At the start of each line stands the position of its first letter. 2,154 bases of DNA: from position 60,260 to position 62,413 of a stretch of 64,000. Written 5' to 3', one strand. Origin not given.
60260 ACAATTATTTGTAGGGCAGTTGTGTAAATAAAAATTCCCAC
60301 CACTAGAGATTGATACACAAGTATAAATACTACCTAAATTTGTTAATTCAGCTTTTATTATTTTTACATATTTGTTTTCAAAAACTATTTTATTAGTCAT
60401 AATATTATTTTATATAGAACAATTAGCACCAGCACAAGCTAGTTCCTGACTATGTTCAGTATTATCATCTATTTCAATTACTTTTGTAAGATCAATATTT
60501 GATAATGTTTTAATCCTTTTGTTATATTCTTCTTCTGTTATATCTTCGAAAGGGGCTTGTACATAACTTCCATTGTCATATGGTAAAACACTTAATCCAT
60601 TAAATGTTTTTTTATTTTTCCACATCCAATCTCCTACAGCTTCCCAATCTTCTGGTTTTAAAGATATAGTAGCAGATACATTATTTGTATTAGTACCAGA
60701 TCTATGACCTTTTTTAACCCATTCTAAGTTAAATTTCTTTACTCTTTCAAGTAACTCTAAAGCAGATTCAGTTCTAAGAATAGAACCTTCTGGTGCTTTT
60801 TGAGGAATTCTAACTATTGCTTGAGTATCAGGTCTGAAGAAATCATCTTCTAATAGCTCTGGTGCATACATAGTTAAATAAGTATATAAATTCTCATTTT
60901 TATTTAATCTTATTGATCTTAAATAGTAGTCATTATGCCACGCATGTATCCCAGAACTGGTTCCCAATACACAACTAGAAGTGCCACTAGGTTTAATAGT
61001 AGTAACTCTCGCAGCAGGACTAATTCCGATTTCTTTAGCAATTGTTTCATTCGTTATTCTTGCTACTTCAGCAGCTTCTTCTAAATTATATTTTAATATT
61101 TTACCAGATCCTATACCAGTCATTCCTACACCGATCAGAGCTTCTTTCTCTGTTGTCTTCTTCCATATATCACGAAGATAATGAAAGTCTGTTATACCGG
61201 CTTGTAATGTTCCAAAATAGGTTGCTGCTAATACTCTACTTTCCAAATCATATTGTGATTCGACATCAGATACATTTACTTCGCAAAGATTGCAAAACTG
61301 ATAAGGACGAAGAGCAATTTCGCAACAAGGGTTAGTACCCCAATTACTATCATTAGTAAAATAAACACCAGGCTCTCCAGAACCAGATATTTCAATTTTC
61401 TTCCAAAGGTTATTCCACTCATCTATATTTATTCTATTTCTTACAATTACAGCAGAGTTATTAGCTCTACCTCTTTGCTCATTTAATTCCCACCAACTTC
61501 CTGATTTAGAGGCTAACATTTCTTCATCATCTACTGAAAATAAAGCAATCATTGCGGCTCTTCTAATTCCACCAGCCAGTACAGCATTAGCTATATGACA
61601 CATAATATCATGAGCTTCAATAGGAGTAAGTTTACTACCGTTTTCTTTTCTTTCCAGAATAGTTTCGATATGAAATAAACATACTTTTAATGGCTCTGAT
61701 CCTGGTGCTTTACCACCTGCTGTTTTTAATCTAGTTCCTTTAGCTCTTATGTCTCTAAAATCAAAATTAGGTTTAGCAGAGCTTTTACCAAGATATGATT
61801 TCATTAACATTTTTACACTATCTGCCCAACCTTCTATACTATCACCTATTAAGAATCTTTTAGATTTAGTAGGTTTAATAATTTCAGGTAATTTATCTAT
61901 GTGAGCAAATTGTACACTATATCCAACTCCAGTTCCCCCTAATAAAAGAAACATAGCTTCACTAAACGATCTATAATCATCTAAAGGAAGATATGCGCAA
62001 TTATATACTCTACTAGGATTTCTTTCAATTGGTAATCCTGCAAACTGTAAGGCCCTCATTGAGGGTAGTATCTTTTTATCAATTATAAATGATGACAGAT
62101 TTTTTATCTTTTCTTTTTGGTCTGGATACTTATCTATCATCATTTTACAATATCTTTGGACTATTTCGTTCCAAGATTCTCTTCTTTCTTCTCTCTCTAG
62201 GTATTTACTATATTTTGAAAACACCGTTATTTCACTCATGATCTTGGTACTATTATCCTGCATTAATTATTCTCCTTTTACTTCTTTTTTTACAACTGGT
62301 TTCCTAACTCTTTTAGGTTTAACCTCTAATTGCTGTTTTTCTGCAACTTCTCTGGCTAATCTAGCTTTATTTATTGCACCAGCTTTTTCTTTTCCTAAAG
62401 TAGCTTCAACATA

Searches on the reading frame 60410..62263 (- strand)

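Call 32: search_protein_families(library=phrogs, proteins=[window:60410-62263:-], max_evalue=0.00001)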
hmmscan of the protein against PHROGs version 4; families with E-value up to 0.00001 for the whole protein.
window:60410-62263:- (617 aa): 2 families
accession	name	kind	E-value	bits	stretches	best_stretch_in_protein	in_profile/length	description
phrog_367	-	DNA, RNA and nucleotide metabolism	2.4e-125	420.4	1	6-617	31-696/701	ribonucleotide reductase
phrog_84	-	DNA, RNA and nucleotide metabolism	1.4e-06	27.7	0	237-384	406-568/975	ribonucleoside-diphosphate reductase large subunit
